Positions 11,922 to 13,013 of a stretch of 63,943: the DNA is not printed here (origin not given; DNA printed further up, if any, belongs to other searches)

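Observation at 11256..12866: Recurrent two-gene cassette: catalytic amidohydrolase-2 protein plus a partner that has lost the catalytic residues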

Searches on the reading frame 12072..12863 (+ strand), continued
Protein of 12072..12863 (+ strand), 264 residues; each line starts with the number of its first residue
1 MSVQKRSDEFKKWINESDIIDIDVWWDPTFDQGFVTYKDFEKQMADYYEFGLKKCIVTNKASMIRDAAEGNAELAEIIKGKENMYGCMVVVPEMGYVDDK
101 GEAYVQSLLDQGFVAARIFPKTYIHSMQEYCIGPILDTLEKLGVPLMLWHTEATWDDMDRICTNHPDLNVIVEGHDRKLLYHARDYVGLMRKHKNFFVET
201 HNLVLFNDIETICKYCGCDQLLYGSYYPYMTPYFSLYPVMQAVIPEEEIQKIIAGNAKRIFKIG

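Call 43: search_solved_structures(query=A1, max_evalue=1, show_alignments=5)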
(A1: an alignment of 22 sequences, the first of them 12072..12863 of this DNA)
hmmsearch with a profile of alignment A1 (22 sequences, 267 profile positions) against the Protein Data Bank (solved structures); distinct sequences matched with E-value up to 1: 37.
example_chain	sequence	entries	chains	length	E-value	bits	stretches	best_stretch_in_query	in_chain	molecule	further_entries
3ij6_A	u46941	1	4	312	1.2e-08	37.8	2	163-263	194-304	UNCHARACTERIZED METAL-DEPENDENT HYDROLASE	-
2f6k_A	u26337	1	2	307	1.1e-06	31.4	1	163-262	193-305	metal-dependent hydrolase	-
3irs_A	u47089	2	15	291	0.00041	22.9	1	41-264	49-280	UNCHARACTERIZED PROTEIN BB4693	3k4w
3nur_A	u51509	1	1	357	0.00065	22.3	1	150-262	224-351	Amidohydrolase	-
3s4t_A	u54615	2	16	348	0.0014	21.2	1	195-264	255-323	Amidohydrolase 2 | Gamma-resorcylate decarboxylase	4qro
3cjp_A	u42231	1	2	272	0.0026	20.3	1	155-265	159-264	Predicted amidohydrolase, dihydroorotase family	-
2dvt_A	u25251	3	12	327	0.01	18.4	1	195-264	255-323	Thermophilic reversible gamma-resorcylate decarboxylase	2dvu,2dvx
4icm_A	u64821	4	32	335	0.031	16.8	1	195-264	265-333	5-carboxyvanillate decarboxylase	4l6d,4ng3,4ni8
8yt2_A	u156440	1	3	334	0.042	16.3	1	209-265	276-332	2-amino-3-carboxymuconate 6-semialdehyde decarboxylase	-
2hbv_A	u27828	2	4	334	0.043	16.3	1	209-265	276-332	2-amino-3-carboxymuconate 6-semialdehyde decarboxylase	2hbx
4era_A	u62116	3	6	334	0.043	16.3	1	209-265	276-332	2-amino-3-carboxymuconate 6-semialdehyde decarboxylase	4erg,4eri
4epk_A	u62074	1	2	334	0.043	16.3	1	209-265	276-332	2-amino-3-carboxymuconate 6-semialdehyde decarboxylase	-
6mgt_A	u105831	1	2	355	0.047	16.2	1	209-265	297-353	2-amino-3-carboxymuconate 6-semialdehyde decarboxylase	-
6mgs_A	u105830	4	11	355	0.047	16.2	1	209-265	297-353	2-amino-3-carboxymuconate 6-semialdehyde decarboxylase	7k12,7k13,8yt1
4ifr_A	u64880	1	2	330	0.047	16.2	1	209-265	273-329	2-amino-3-carboxymuconate 6-semialdehyde decarboxylase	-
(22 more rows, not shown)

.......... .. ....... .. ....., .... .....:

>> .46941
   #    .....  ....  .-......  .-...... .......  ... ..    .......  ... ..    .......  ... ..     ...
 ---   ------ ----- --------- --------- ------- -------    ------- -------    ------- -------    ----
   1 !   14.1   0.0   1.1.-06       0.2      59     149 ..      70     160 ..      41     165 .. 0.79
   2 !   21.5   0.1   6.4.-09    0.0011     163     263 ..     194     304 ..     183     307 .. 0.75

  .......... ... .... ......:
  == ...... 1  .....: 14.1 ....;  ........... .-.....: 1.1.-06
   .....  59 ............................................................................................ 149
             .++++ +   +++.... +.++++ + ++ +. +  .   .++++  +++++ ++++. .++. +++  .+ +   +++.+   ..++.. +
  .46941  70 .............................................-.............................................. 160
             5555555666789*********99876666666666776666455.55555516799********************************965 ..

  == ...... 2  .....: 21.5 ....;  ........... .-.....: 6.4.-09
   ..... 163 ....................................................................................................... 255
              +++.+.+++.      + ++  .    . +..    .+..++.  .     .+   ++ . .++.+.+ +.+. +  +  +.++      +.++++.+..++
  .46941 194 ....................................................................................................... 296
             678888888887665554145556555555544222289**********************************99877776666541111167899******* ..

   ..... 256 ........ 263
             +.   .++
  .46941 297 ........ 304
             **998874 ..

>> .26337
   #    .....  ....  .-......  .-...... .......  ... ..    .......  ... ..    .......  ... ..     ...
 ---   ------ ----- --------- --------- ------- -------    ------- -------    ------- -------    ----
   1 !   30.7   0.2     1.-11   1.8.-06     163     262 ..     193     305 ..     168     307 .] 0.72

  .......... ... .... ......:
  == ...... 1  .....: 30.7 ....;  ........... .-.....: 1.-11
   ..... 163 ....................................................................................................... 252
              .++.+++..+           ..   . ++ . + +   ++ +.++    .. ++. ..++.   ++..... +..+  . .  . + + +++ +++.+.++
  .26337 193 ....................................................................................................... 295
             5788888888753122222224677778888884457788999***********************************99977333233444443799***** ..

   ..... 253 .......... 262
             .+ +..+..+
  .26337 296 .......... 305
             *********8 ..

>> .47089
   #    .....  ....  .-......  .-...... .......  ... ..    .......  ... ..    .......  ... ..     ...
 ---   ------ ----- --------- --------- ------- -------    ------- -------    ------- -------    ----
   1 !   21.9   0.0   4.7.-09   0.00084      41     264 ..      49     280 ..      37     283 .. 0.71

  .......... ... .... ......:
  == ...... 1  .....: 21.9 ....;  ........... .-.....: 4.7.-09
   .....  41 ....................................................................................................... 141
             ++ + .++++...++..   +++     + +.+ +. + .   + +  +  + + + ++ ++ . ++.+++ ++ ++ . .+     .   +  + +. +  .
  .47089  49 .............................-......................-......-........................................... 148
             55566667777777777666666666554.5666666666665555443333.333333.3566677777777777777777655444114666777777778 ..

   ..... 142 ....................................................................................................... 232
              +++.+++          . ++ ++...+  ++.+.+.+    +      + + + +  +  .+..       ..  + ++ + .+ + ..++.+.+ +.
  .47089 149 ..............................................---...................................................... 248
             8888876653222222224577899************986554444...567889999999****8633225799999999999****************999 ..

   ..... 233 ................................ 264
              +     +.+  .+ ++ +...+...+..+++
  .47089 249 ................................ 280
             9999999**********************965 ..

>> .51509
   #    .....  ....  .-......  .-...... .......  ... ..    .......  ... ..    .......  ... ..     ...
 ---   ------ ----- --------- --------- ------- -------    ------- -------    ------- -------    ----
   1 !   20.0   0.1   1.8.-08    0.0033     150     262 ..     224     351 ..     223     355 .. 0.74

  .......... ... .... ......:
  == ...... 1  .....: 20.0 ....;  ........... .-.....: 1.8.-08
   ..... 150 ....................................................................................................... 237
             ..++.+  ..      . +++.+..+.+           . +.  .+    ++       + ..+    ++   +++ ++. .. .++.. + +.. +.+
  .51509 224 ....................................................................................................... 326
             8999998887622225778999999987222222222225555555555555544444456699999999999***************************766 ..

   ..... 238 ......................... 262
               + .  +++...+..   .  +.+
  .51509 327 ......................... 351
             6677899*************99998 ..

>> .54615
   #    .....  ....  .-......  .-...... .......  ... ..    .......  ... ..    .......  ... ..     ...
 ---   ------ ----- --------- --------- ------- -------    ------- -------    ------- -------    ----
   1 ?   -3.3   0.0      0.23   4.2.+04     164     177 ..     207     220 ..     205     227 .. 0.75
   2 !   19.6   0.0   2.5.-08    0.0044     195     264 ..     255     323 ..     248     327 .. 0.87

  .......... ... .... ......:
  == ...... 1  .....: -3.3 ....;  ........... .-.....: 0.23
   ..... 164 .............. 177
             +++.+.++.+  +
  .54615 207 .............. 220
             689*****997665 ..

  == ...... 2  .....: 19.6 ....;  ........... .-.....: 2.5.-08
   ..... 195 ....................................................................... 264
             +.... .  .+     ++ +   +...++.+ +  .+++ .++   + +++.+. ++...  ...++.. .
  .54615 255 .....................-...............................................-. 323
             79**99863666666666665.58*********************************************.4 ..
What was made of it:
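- B R184 aligns with the Arg of 3ij6 at His+11 (call 43).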

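Call 46: search_protein_families(library=pfam, proteins=[L007:1506-2504:+, L006:725-1954:+], max_evalue=0.001)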
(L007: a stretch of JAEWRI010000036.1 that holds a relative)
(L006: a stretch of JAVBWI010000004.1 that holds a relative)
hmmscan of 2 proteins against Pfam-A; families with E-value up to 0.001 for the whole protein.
L007:1506-2504:+ (333 aa): 1 family
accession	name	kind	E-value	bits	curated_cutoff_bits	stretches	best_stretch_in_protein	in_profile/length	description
PF02653.21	BPD_transp_2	-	1.9e-37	129.3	26.8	1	59-322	3-269/269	Branched-chain amino acid transport system / permease component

L006:725-1954:+ (410 aa): 0 families

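Call 61: search_protein_representatives(alignment_id=A1)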
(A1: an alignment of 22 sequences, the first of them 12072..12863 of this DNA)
Query: 22 sequences, 267 profile positions. Proteins with E-value up to 0.001 (for the whole library): 2948; up to 1e-10: 1126; up to 1e-30: 159. The best 150 are listed.
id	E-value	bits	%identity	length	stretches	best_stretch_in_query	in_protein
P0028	5.8e-115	399.6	-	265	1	1-263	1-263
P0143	4.5e-108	377.0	-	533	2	3-264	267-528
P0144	1.3e-105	368.9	-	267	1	1-263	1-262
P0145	2.8e-100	351.4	-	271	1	3-264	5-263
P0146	4.5e-98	344.2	-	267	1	4-265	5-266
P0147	2.1e-84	299.3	-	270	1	4-266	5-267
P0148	1.5e-82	293.3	-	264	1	2-266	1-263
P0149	5.8e-78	278.3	-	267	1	5-265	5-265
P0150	3.4e-76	272.4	-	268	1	3-265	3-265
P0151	3.5e-73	262.6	-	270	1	5-266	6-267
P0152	1.7e-72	260.3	-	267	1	6-266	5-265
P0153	4.1e-72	259.1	-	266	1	3-266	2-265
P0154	6.2e-69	248.7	-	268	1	4-265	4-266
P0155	7.6e-69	248.3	-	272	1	2-265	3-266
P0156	2.5e-66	240.1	-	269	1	3-265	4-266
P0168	1.2e-57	211.7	-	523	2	16-266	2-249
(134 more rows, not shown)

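Call 64: find_encoding_contigs(protein=P0143, flank=8000, max_places=4)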
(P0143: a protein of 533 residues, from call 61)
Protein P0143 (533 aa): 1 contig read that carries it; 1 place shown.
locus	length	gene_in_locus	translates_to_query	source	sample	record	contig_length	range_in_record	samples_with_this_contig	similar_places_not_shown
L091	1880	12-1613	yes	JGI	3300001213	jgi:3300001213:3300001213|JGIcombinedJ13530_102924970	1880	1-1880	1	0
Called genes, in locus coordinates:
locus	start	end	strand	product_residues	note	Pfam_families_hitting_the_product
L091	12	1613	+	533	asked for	PF04909:Amidohydro_2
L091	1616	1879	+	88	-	?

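Call 65: find_encoding_contigs(protein=P0168, flank=8000, max_places=4)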
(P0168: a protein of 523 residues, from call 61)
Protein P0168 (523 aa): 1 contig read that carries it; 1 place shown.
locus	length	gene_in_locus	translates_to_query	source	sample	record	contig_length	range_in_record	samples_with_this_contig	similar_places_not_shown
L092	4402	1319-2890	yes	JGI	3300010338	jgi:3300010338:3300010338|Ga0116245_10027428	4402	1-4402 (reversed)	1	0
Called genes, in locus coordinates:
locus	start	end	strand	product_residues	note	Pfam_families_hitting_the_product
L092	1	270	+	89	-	?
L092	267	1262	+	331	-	PF08240:ADH_N, PF00107:ADH_zinc_N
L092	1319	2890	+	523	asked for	PF04909:Amidohydro_2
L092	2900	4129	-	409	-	PF00155:Aminotran_1_2 (weak), PF01041:DegT_DnrJ_EryC1, PF00266:Aminotran_5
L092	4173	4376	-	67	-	-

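Call 69: search_protein_families(library=ncbifam, proteins=[L004:8129-9508:+, L004:9527-10303:+], max_evalue=1e-10)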
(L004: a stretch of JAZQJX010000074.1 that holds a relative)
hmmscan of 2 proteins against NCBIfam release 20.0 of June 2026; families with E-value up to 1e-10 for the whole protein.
L004:8129-9508:+ (460 aa): 69 families (the best 25 are shown)
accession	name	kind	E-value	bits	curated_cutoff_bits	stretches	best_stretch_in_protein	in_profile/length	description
NF005993.0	PRK08117.1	subfamily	2.9e-78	263.4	574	1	52-459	29-430/433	aspartate aminotransferase family protein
NF004426.0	PRK05769.1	equivalog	2e-76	257.5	552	1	54-459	42-440/441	acetyl ornithine aminotransferase family protein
NF006228.0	PRK08360.1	equivalog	5.3e-72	242.8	608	1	53-459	28-427/443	aspartate aminotransferase family protein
NF049939.1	HyAminethphonNHLyPbfA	equivalog_domain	3.4e-71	240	525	1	52-458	47-441/442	(R)-1-hydroxy-2-aminoethylphosphonate ammonia-lyase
TIGR00508.1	bioA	equivalog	1.4e-67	228.1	405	1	53-456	18-418/419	adenosylmethionine--8-amino-7-oxononanoate transaminase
NF005102.0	PRK06541.1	equivalog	2.7e-66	224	574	1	48-459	34-456/460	aspartate aminotransferase family protein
NF005376.0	PRK06918.1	equivalog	4.1e-66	223.2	676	1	35-458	21-443/451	4-aminobutyrate--2-oxoglutarate transaminase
NF005683.0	PRK07481.1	subfamily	9.6e-66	222.6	575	1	51-458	31-449/453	hypothetical protein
NF005447.0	PRK07036.1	equivalog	4.9e-65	220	618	1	51-459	38-455/468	aminotransferase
NF005375.0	PRK06917.1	equivalog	7.8e-65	219.3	535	1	48-459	14-439/448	aspartate aminotransferase family protein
NF004755.0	PRK06082.1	equivalog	1.1e-64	218.6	467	1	51-459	54-452/459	aspartate aminotransferase family protein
TIGR00700.1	GABAtrnsam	equivalog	1.2e-64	218.4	506.65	1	53-457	20-419/420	4-aminobutyrate--2-oxoglutarate transaminase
TIGR00707.1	argD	subfamily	1.7e-64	218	410.05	2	232-455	166-379/381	acetylornithine/succinylornithine family transaminase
NF002874.0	PRK03244.1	equivalog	1.9e-64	217.9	457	2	228-458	175-394/399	acetylornithine transaminase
NF006368.0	PRK08593.1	equivalog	3.6e-61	207.1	570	1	54-458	32-431/448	aspartate aminotransferase family protein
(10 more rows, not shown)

L004:9527-10303:+ (259 aa): 212 families (the best 25 are shown)
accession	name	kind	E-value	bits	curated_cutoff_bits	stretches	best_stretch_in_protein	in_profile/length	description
NF005559.1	PRK07231.1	subfamily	9.9e-62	208.7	215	1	8-255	2-248/249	glucose 1-dehydrogenase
NF004198.0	PRK05653.1-3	equivalog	2.5e-60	204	296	1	7-254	4-246/248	3-oxoacyl-ACP reductase FabG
TIGR01830.1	3oxo_ACP_reduc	equivalog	2.3e-56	191.2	297.75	1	13-253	1-237/239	3-oxoacyl-[acyl-carrier-protein] reductase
NF009466.0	PRK12826.1-2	subfamily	1.8e-55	188.1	222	1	11-255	4-245/248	3-oxoacyl-ACP reductase FabG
NF009093.0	PRK12429.1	subfamily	1.9e-55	188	258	1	7-254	2-256/259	3-hydroxybutyrate dehydrogenase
NF053807.1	RhamDHLra1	equivalog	2.4e-55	188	400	1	8-253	2-246/252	L-rhamnose 1-dehydrogenase Lra1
NF004791.0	PRK06138.1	equivalog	5.8e-55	186.3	312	1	7-255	2-250/252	SDR family oxidoreductase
NF009468.0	PRK12826.1-4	equivalog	2.7e-54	184.5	318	1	7-255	4-248/256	SDR family oxidoreductase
NF052558.1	MBtsdlDhBudC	equivalog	3.7e-54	183.9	270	1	9-255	2-242/250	meso-2,3-butanediol dehydrogenase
NF004197.0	PRK05653.1-1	equivalog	1.7e-53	181.8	332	1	6-255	3-247/249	3-oxoacyl-ACP reductase FabG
TIGR01963.1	PHB_DH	subfamily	4e-53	180.3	307.05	1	11-255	2-253/255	3-hydroxybutyrate dehydrogenase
NF005469.0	PRK07063.1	equivalog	1.6e-52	178.6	306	1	8-256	5-256/260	SDR family oxidoreductase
NF053701.1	CsHdxCHCADhChcB2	equivalog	1.7e-50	171.8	350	1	8-255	1-243/245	cis-4-hydroxycyclohexanecarboxylate dehydrogenase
NF005893.0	PRK07856.1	equivalog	2.5e-50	171.2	255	1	5-253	4-240/255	SDR family oxidoreductase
TIGR03971.1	SDR_subfam_1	subfamily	7.6e-50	169.7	300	1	8-255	1-269/271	mycofactocin-coupled SDR family oxidoreductase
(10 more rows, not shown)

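Call 72: find_encoding_contigs(protein=P0023, flank=10000, max_places=2)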
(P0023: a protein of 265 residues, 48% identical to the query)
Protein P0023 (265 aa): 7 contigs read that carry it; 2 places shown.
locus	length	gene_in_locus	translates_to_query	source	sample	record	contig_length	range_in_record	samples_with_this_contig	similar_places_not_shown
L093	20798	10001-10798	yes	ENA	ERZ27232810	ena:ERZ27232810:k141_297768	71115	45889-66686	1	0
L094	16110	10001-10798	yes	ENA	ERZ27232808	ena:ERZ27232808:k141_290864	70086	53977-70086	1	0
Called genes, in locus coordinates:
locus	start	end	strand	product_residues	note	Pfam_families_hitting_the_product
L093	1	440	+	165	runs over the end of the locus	PF01894:YjbQ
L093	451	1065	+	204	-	PF13580:SIS_2 (faint), PF01380:SIS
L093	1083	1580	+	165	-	PF01894:YjbQ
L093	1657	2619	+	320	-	PF00532:Peripla_BP_1, PF13407:Peripla_BP_4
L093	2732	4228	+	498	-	PF00005:ABC_tran, PF09818:ABC_ATPase (faint), PF13304:AAA_21 (faint), PF00005:ABC_tran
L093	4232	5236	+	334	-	PF02653:BPD_transp_2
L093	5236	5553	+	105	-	PF05336:rhaM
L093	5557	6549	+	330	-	PF01261:AP_endonuc_2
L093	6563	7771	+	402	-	PF01261:AP_endonuc_2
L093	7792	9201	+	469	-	PF00370:FGGY_N (weak), PF02782:FGGY_C (weak)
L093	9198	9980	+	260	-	PF04909:Amidohydro_2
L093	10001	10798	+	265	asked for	PF04909:Amidohydro_2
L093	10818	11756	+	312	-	PF20434:BD-FAE, PF07859:Abhydrolase_3, PF00326:Peptidase_S9 (faint), PF01738:DLH (faint)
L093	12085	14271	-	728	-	PF00664:ABC_membrane, PF00005:ABC_tran, PF02463:SMC_N (faint)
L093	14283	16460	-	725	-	PF03412:Peptidase_C39, PF00664:ABC_membrane, PF00005:ABC_tran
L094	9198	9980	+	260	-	PF04909:Amidohydro_2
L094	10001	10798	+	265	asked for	PF04909:Amidohydro_2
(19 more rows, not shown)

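Call 73: find_encoding_contigs(protein=P0031, flank=10000, max_places=2)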
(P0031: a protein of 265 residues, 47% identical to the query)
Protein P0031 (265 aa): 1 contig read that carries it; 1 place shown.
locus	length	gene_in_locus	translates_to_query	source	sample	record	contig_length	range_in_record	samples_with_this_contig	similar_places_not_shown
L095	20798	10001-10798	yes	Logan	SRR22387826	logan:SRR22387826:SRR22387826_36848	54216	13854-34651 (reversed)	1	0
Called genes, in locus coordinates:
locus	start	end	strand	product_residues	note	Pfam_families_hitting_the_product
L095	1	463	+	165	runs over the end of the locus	PF01894:YjbQ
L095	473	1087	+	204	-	PF13580:SIS_2 (faint), PF01380:SIS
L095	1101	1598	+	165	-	PF01894:YjbQ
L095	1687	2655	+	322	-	PF13407:Peripla_BP_4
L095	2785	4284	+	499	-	PF02463:SMC_N (faint), PF00005:ABC_tran, PF13304:AAA_21 (faint), PF00005:ABC_tran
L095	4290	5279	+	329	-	PF02653:BPD_transp_2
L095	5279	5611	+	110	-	PF05336:rhaM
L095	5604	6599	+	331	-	PF01261:AP_endonuc_2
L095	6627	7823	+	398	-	-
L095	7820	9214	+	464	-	PF00370:FGGY_N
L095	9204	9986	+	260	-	PF04909:Amidohydro_2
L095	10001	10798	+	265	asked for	PF04909:Amidohydro_2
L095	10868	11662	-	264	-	PF08220:HTH_DeoR, PF00455:DeoRC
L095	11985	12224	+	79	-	-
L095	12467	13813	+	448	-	PF04326:SLFN_AlbA_2, PF13749:HATPase_c_4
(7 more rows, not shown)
